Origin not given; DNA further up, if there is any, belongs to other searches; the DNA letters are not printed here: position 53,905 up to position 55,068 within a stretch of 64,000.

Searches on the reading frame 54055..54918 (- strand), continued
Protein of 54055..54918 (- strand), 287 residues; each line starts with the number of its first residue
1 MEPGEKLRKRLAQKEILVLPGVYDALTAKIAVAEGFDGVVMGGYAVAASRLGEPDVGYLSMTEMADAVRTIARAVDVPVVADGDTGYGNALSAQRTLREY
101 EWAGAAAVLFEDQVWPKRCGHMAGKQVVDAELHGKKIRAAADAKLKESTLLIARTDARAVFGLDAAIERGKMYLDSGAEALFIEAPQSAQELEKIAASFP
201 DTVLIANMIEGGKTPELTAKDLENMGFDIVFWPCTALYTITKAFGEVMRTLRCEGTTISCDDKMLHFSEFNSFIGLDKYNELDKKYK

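Call 28: search_protein_families(library=pfam, proteins=[L012:4288-5661:-, L012:1426-3333:+, L012:8336-9379:-, L006:5844-7298:+, L007:6968-8491:+, L005:1058-2344:-, L005:4501-5307:-, L004:9762-10946:-, L004:3257-4561:-, L004:4630-5325:-], max_evalue=0.00001)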
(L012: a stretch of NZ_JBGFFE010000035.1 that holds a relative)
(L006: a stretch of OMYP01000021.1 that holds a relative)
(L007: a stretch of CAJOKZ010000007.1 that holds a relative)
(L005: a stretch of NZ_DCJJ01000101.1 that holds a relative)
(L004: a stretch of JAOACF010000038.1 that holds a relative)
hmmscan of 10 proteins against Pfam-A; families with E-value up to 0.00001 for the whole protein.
L012:4288-5661:- (457 aa): 2 families
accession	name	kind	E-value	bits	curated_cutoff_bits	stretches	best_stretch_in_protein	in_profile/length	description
PF00083.30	Sugar_tr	-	1e-51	176.7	22.3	1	65-457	47-448/452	Sugar (and other) transporter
PF07690.21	MFS_1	-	1.6e-44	152.7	33.4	2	36-316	3-250/347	Major Facilitator Superfamily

L012:1426-3333:+ (635 aa): 8 families
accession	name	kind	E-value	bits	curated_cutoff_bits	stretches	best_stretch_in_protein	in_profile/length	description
PF00158.32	Sigma54_activat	-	2.9e-71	239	20.2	1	333-499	2-167/168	Sigma-54 interaction domain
PF06506.16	PrpR_N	-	3.1e-32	111.9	29.1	1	38-197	6-164/167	Propionate catabolism activator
PF14532.12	Sigma54_activ_2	-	5.7e-21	75.6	25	1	334-504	2-138/138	Sigma-54 interaction domain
PF02954.25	HTH_8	-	1.4e-12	47.6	22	1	595-632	5-42/42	Bacterial regulatory protein, Fis family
PF25601.1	AAA_lid_14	-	4.9e-11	42.7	27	1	505-589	1-82/87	AAA+ ATPase lid domain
PF00989.32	PAS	-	7.4e-07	29.6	22.6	1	206-263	2-66/113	PAS fold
PF18024.7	HTH_50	-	2.2e-06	27.7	27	1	598-635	14-50/50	Helix-turn-helix domain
PF01078.27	Mg_chelatase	-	2.6e-06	27.4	20.3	0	329-474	2-157/207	Magnesium chelatase, subunit ChlI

L012:8336-9379:- (347 aa): 9 families
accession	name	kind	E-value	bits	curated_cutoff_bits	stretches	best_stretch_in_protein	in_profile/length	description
PF16363.11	GDP_Man_Dehyd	-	2.7e-62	211.6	27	1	16-336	1-332/332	GDP-mannose 4,6 dehydratase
PF01370.27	Epimerase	-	3.3e-59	200.6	20.9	1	15-274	1-240/240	NAD dependent epimerase/dehydratase family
PF01073.25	3Beta_HSD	-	1.2e-18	67.6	22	1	16-120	1-103/280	3-beta hydroxysteroid dehydrogenase/isomerase family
PF02719.21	Polysacc_synt_2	-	5.2e-18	65.7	20.2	1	16-120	2-115/293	Polysaccharide biosynthesis protein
PF04321.23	RmlD_sub_bind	-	2.9e-12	46.7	27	0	13-118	1-87/287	RmlD substrate binding domain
PF07993.18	NAD_binding_4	-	8.7e-11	41.9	20.1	1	17-210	1-209/258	Male sterility protein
PF00106.31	adh_short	-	5.7e-08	32.9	26.6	1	15-81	3-70/195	short chain dehydrogenase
PF13460.12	NAD_binding_10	-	1.8e-06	28.4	27.2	1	19-92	1-70/184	NAD(P)H-binding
PF05368.20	NmrA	-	5e-06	26.8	27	0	15-96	5-81/298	NmrA-like family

L006:5844-7298:+ (484 aa): 0 families

L007:6968-8491:+ (507 aa): 0 families

L005:1058-2344:- (428 aa): 0 families

L005:4501-5307:- (268 aa): 0 families

L004:9762-10946:- (394 aa): 1 family
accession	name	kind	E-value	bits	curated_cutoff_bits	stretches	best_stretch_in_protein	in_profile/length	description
PF02515.22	CoA_transf_3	-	9.2e-136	453.2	23.3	1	5-371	1-366/366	CoA-transferase family III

L004:3257-4561:- (434 aa): 4 families
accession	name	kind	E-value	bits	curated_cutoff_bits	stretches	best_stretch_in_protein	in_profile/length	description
PF05673.19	DUF815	-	3.3e-93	311.9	23.8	1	189-432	3-248/249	Protein of unknown function (DUF815)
PF13191.12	AAA_16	-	2e-07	32.1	32.6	1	218-270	6-57/167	AAA ATPase domain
PF20720.3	nSTAND3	-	9.5e-07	29.1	27.2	1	238-300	18-74/155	Novel STAND NTPase 3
PF00004.35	AAA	-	6.6e-06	27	21.2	0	240-301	1-67/131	ATPase family associated with various cellular activities (AAA)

L004:4630-5325:- (231 aa): 0 families

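Call 29: find_encoding_contigs(protein=P0117, flank=7000, max_places=3)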
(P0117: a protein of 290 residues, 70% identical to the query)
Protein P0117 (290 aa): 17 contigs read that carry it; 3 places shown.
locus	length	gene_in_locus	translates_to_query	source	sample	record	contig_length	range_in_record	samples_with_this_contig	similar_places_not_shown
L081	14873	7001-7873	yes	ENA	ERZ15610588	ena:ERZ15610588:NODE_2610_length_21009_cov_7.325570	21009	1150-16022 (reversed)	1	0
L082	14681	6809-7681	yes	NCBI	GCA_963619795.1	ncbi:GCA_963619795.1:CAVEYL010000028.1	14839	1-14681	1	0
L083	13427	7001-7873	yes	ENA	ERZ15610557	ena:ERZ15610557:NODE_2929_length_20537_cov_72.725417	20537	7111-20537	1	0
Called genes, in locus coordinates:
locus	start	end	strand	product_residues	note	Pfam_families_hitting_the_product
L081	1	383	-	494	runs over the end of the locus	PF00474:SSF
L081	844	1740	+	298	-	PF03279:Lip_A_acyltrans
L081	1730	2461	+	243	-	PF01738:DLH (weak), PF02230:Abhydrolase_2 (faint), PF12146:Hydrolase_4, PF00561:Abhydrolase_1 (weak), PF12697:Abhydrolase_6 (weak), PF00326:Peptidase_S9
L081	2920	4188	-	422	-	PF03313:SDH_alpha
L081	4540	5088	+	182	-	PF02417:Chromate_transp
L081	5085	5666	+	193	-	PF02417:Chromate_transp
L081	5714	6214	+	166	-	PF02675:AdoMet_dc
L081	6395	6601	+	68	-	-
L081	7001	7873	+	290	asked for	PF13714:PEP_mutase, PF00463:ICL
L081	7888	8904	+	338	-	PF03480:DctP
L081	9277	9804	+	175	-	PF04290:DctQ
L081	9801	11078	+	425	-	PF06808:DctM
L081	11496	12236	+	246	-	PF00005:ABC_tran, PF13304:AAA_21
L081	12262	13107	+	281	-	PF00497:SBP_bac_3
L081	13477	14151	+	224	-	PF00528:BPD_transp_1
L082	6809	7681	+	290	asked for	PF13714:PEP_mutase, PF00463:ICL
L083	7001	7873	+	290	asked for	PF13714:PEP_mutase, PF00463:ICL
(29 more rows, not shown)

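Call 30: find_encoding_contigs(protein=P0064, flank=7000, max_places=2)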
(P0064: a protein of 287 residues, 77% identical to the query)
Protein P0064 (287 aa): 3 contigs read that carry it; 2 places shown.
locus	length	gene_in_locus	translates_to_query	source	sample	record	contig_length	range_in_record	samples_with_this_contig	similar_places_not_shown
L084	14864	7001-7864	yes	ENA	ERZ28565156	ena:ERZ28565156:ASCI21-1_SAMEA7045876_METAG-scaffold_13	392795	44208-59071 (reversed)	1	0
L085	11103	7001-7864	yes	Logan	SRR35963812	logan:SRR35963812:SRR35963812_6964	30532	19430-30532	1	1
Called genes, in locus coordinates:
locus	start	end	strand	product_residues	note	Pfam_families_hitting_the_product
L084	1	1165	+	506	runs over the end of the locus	PF13541:ChlI, PF00493:MCM (faint), PF01078:Mg_chelatase, PF07728:AAA_5 (faint), PF13335:Mg_chelatase_C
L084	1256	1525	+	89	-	PF01842:ACT, PF13740:ACT_6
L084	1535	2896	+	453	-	PF05167:DUF711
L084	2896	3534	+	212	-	PF00730:HhH-GPD, PF00633:HHH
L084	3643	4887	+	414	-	PF00270:DEAD, PF04851:ResIII (weak), PF00271:Helicase_C, PF16124:RecQ_Zn_bind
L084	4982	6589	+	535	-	PF00753:Lactamase_B, PF23023:Anti-Pycsar_Apyc1 (weak), PF12706:Lactamase_B_2 (weak), PF16661:Lactamase_B_6 (weak), PF10996:Beta-Casp, PF07521:RMMBL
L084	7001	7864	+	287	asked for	PF13714:PEP_mutase, PF00463:ICL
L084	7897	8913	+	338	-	PF03480:DctP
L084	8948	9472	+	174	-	PF04290:DctQ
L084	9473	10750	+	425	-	PF06808:DctM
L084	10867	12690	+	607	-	PF00009:GTP_EFTU, PF01926:MMR_HSR1 (weak), PF22042:EF-G_D2, PF03144:GTP_EFTU_D2, PF00679:EFG_C, PF21018:BipA_C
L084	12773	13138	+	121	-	PF04472:SepF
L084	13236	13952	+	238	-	PF06347:SH3_4 (weak), PF08239:SH3_3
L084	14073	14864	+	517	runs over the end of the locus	PF03806:ABG_transport, PF03606:DcuC (weak)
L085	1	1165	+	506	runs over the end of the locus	PF13541:ChlI, PF00493:MCM (faint), PF01078:Mg_chelatase, PF07728:AAA_5 (faint), PF13335:Mg_chelatase_C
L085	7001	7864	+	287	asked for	PF13714:PEP_mutase, PF00463:ICL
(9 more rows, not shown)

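Call 31: find_encoding_contigs(protein=P0094, flank=7000, max_places=2)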
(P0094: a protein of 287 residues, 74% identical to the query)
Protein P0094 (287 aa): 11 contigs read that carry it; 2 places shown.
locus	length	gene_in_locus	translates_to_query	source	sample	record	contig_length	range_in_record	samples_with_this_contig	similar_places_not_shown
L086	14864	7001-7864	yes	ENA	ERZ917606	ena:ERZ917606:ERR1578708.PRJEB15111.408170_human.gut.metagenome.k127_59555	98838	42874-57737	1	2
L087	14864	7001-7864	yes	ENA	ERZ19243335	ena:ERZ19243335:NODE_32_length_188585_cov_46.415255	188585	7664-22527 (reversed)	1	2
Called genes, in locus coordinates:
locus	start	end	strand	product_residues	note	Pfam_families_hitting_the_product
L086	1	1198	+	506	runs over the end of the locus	PF13541:ChlI, PF00493:MCM (faint), PF01078:Mg_chelatase, PF07728:AAA_5 (weak), PF13335:Mg_chelatase_C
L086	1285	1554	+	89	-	PF01842:ACT, PF13740:ACT_6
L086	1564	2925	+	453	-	PF05167:DUF711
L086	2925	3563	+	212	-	PF00730:HhH-GPD, PF00633:HHH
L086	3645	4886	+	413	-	PF00270:DEAD, PF00271:Helicase_C, PF16124:RecQ_Zn_bind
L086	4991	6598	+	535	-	PF00753:Lactamase_B, PF23023:Anti-Pycsar_Apyc1 (weak), PF12706:Lactamase_B_2 (faint), PF10996:Beta-Casp, PF07521:RMMBL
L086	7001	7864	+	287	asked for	PF13714:PEP_mutase, PF00463:ICL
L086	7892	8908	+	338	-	PF03480:DctP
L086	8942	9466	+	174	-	PF04290:DctQ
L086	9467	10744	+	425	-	PF06808:DctM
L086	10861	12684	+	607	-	PF00009:GTP_EFTU, PF01926:MMR_HSR1 (weak), PF22042:EF-G_D2, PF03144:GTP_EFTU_D2, PF00679:EFG_C, PF21018:BipA_C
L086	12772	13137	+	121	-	PF04472:SepF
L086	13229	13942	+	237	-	PF06347:SH3_4 (weak), PF08239:SH3_3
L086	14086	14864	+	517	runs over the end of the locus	PF03806:ABG_transport, PF03606:DcuC (weak)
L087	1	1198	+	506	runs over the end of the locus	PF13541:ChlI, PF01078:Mg_chelatase, PF07728:AAA_5 (faint), PF13335:Mg_chelatase_C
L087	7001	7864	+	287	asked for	PF13714:PEP_mutase, PF00463:ICL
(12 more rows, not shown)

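Call 35: find_encoding_contigs(protein=P0118, flank=1200, max_places=1)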
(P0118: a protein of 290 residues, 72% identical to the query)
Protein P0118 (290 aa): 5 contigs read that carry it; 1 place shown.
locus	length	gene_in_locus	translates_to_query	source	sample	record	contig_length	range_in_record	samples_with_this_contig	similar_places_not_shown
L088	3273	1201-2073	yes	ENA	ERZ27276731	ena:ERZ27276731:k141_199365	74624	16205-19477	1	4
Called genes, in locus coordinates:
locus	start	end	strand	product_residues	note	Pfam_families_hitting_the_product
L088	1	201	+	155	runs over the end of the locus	PF01668:SmpB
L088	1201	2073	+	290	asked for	PF03060:NMO (faint), PF13714:PEP_mutase, PF00463:ICL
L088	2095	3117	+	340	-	PF03480:DctP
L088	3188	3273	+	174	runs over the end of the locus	PF04290:DctQ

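Call 36: find_encoding_contigs(protein=P0114, flank=1200, max_places=1)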
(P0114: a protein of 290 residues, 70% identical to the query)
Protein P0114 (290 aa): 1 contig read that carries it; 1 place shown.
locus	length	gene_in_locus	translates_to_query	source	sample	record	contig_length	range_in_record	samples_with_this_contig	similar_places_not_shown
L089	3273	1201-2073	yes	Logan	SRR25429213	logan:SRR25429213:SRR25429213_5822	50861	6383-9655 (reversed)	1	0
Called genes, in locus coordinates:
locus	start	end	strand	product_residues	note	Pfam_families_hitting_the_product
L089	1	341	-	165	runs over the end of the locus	-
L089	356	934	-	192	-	-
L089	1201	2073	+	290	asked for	PF13714:PEP_mutase, PF00463:ICL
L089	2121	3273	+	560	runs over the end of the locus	PF00920:ILVD_EDD_N, PF24877:ILV_EDD_C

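Call 37: find_encoding_contigs(protein=P0108, flank=1200, max_places=1)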
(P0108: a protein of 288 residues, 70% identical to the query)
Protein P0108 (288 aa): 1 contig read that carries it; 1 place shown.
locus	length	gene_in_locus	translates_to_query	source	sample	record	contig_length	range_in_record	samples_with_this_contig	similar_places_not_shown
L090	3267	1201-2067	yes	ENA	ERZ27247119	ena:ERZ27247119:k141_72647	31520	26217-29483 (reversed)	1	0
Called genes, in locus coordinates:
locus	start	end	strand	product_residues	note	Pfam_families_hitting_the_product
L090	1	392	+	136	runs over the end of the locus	PF12953:DUF3842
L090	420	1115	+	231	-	-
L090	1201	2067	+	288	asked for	PF13714:PEP_mutase, PF00463:ICL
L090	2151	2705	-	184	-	PF00657:Lipase_GDSL, PF13472:Lipase_GDSL_2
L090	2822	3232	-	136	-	PF01327:Pep_deformylase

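Call 38: find_encoding_contigs(protein=P0075, flank=1200, max_places=1)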
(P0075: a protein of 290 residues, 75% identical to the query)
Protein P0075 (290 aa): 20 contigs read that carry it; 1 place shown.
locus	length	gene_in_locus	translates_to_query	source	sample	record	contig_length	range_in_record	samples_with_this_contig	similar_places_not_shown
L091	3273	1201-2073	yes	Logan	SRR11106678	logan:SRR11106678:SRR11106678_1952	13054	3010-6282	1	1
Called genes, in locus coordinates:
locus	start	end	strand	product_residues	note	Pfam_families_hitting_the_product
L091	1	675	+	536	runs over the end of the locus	PF00753:Lactamase_B, PF23023:Anti-Pycsar_Apyc1 (weak), PF12706:Lactamase_B_2 (faint), PF16661:Lactamase_B_6 (faint), PF10996:Beta-Casp, PF07521:RMMBL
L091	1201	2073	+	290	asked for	PF13714:PEP_mutase, PF00463:ICL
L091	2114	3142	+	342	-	PF03480:DctP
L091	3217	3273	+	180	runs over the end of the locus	PF04290:DctQ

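Call 39: find_encoding_contigs(protein=P0045, flank=1200, max_places=1)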
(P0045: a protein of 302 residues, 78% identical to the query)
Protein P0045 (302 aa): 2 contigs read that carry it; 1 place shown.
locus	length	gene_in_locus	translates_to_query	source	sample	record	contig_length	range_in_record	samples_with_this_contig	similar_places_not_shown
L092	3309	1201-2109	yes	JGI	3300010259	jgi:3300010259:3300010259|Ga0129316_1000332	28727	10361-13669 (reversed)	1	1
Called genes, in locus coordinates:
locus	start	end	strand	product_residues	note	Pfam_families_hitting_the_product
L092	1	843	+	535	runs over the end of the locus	PF00753:Lactamase_B, PF23023:Anti-Pycsar_Apyc1, PF12706:Lactamase_B_2 (weak), PF16661:Lactamase_B_6 (weak), PF10996:Beta-Casp, PF07521:RMMBL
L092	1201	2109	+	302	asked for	PF13714:PEP_mutase, PF00463:ICL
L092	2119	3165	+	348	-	PF03480:DctP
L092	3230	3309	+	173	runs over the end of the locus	PF04290:DctQ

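Call 40: find_encoding_contigs(protein=P0109, flank=1200, max_places=1)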
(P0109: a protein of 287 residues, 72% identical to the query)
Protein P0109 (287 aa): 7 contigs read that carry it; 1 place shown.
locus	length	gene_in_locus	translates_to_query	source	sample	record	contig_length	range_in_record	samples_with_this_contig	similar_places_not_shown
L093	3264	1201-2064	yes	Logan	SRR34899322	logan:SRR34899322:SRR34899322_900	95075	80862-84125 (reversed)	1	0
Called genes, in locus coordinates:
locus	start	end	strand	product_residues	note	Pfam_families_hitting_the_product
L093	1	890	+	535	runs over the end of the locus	PF00753:Lactamase_B, PF23023:Anti-Pycsar_Apyc1, PF12706:Lactamase_B_2 (weak), PF16661:Lactamase_B_6, PF10996:Beta-Casp, PF07521:RMMBL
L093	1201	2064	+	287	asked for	PF13714:PEP_mutase, PF00463:ICL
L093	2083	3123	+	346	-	PF03480:DctP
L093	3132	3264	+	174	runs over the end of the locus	PF04290:DctQ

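Call 42: find_encoding_contigs(protein=P0114, flank=10000, max_places=1)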
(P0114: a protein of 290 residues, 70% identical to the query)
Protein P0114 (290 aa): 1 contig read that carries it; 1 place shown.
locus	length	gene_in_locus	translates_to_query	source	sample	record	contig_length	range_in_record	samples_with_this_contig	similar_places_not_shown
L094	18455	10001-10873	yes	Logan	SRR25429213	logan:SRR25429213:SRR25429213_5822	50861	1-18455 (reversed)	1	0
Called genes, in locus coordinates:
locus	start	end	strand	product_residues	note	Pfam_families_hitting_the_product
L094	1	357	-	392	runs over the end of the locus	-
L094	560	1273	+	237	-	-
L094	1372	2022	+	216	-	PF00092:VWA (weak)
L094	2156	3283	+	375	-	PF04015:DUF362, PF12837:Fer4_6 (weak), PF12838:Fer4_7, PF13187:Fer4_9, PF13237:Fer4_10 (weak), PF14697:Fer4_21, PF25160:LdpA_Fe-S-bd, PF00037:Fer4 (weak), +3 more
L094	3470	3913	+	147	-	-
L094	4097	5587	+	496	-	PF03553:Na_H_antiporter, PF03606:DcuC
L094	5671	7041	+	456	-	PF03023:MurJ, PF01554:MatE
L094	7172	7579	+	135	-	PF12953:DUF3842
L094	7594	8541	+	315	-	PF00132:Hexapep (faint)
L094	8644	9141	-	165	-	-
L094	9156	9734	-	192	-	-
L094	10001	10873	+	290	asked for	PF13714:PEP_mutase, PF00463:ICL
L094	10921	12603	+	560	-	PF00920:ILVD_EDD_N, PF24877:ILV_EDD_C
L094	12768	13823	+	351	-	PF01547:SBP_bac_1, PF13531:SBP_bac_11, PF13416:SBP_bac_8, PF13343:SBP_bac_6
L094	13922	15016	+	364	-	PF00005:ABC_tran, PF08402:TOBE_2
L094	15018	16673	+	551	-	PF00528:BPD_transp_1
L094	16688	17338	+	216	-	PF01791:DeoC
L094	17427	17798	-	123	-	PF01475:FUR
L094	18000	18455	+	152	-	?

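Call 50: search_protein_families(library=ncbifam, proteins=[L094:10921-12603:+, L094:12768-13823:+, L094:15018-16673:+, L094:16688-17338:+, L094:10001-10873:+], max_evalue=1e-8)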
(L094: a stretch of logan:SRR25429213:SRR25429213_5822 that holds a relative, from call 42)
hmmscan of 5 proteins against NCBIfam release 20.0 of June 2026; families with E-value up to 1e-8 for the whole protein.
L094:10921-12603:+ (560 aa): 8 families
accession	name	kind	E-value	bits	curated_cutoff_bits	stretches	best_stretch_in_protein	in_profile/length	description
NF002068.0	PRK00911.1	subfamily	1.8e-194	647.4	644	1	17-559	18-555/559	dihydroxy-acid dehydratase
TIGR00110.1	ilvD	equivalog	2.7e-189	630.2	618.15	1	19-559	3-541/543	dihydroxy-acid dehydratase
NF004784.0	PRK06131.1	subfamily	5.2e-150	500.6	539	1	14-559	22-560/576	dihydroxy-acid dehydratase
NF009103.0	PRK12448.1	equivalog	2.2e-144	482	710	2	9-368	9-374/616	dihydroxy-acid dehydratase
NF009560.0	PRK13017.1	subfamily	1.1e-134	449.8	684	1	20-559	30-575/595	dihydroxy-acid dehydratase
NF009559.0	PRK13016.1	equivalog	1.8e-134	449.2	882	1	15-557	23-559/578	L-arabinonate dehydratase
TIGR01196.1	edd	equivalog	2.6e-74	250.6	708.25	1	33-533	63-570/601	phosphogluconate dehydratase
TIGR03432.1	yjhG_yagF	hypoth_equivalog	3.8e-69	233.4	808.15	1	49-521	82-575/640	YjhG/YagF family D-xylonate dehydratase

L094:12768-13823:+ (351 aa): 5 families
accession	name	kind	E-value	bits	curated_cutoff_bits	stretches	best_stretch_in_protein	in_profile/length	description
TIGR03261.1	phnS2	equivalog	8.2e-38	130.3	392.75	1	32-348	15-330/334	putative 2-aminoethylphosphonate ABC transporter substrate-binding protein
NF011620.1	PRK15046.1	equivalog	5.9e-26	91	310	1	33-307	19-292/334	2-aminoethylphosphonate ABC transporter substrate-binding protein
TIGR03227.1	PhnS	equivalog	1.7e-23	83.1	395.3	1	27-299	24-295/360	2-aminoethylphosphonate ABC transporter substrate-binding protein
TIGR01254.1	sfuA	subfamily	2.1e-14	53.5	93.4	1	37-339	1-302/306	thiamine ABC transporter substrate-binding protein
NF007048.0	PRK09501.1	equivalog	1.8e-12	46.8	582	1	33-301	21-292/348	spermidine/putrescine ABC transporter substrate-binding protein PotD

L094:15018-16673:+ (551 aa): 27 families (the best 25 are shown)
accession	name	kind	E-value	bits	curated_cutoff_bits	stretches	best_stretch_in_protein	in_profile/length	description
TIGR03262.1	PhnU2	equivalog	5.1e-50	170.6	593.25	1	10-541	5-530/546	putative 2-aminoethylphosphonate ABC transporter permease subunit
TIGR02141.1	modB_ABC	equivalog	2.8e-49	167.6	182.6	2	64-270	3-206/208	molybdate ABC transporter permease subunit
TIGR01581.1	Mo_ABC_porter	hypoth_equivalog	1.5e-46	158.7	210.3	2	59-261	21-221/225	ABC transporter permease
NF006939.0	PRK09421.1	equivalog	3.6e-40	137.8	262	2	58-273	9-224/230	molybdate ABC transporter permease subunit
TIGR02139.1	permease_CysT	equivalog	4.1e-39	134.8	246.1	2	4-262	4-251/265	sulfate ABC transporter permease subunit CysT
NF011624.0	PRK15050.1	equivalog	1.4e-38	132.8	247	2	12-274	28-290/297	2-aminoethylphosphonate ABC transporter permease subunit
TIGR03255.1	PhnV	equivalog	1.1e-36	127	358.7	2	306-539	26-260/270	2-aminoethylphosphonate ABC transport system, membrane component PhnV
TIGR00969.1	3a0106s02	subfamily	2.2e-36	125.7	240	2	13-270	21-270/272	sulfate ABC transporter permease subunit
TIGR03226.1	PhnU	equivalog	2.2e-35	122.6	283.45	2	8-273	45-307/311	2-aminoethylphosphonate ABC transporter permease subunit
NF040839.1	tungstate_WtpB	equivalog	4e-34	118.4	340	2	13-271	6-249/251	tungstate ABC transporter permease WtpB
NF007044.0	PRK09497.1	equivalog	7.1e-34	117.6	348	2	12-264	12-272/285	spermidine/putrescine ABC transporter permease PotB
NF008208.0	PRK10971.1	equivalog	8.9e-33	113.9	415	2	9-274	11-271/277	sulfate/thiosulfate ABC transporter permease CysT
NF007047.0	PRK09500.1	equivalog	3.8e-22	79.1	326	2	9-270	8-252/257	spermidine/putrescine ABC transporter permease PotC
NF043074.1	MMSYN1_0196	equivalog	6.1e-21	74.9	350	2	298-543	16-261/277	spermidine/putrescine ABC transporter permease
NF007963.0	PRK10683.1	equivalog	6.4e-21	75.1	489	1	43-255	81-293/317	putrescine ABC transporter permease PotH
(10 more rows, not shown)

L094:16688-17338:+ (216 aa): 1 family
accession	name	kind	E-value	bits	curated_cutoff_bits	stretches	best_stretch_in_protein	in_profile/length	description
TIGR00126.1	deoC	equivalog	2e-74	249.6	117.3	1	4-211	3-209/211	deoxyribose-phosphate aldolase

L094:10001-10873:+ (290 aa): 8 families
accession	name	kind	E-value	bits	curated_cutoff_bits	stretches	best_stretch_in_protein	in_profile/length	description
TIGR02317.1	prpB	equivalog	1.1e-86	290.7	354.4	1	7-288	2-281/285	methylisocitrate lyase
TIGR02319.1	CPEP_Pphonmut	equivalog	4e-72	242.9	420.05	1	8-283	6-280/294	carboxyvinyl-carboxyphosphonate phosphorylmutase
NF008455.0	PRK11320.1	equivalog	5.4e-66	222.8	353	1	2-286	3-287/295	methylisocitrate lyase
TIGR02320.1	PEP_mutase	equivalog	1.3e-36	126.1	319.55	1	10-272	1-275/284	phosphoenolpyruvate mutase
TIGR02321.1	Pphn_pyruv_hyd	equivalog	6.7e-33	114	374.4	1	8-262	5-261/290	phosphonopyruvate hydrolase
TIGR01346.1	isocit_lyase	equivalog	1.6e-18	66.4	275.9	1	80-164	151-238/527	isocitrate lyase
NF011645.0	PRK15063.1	equivalog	3.4e-16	59.1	562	1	80-163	148-234/430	isocitrate lyase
NF005074.0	PRK06498.1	equivalog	5.9e-10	38.3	446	1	80-162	179-265/531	isocitrate lyase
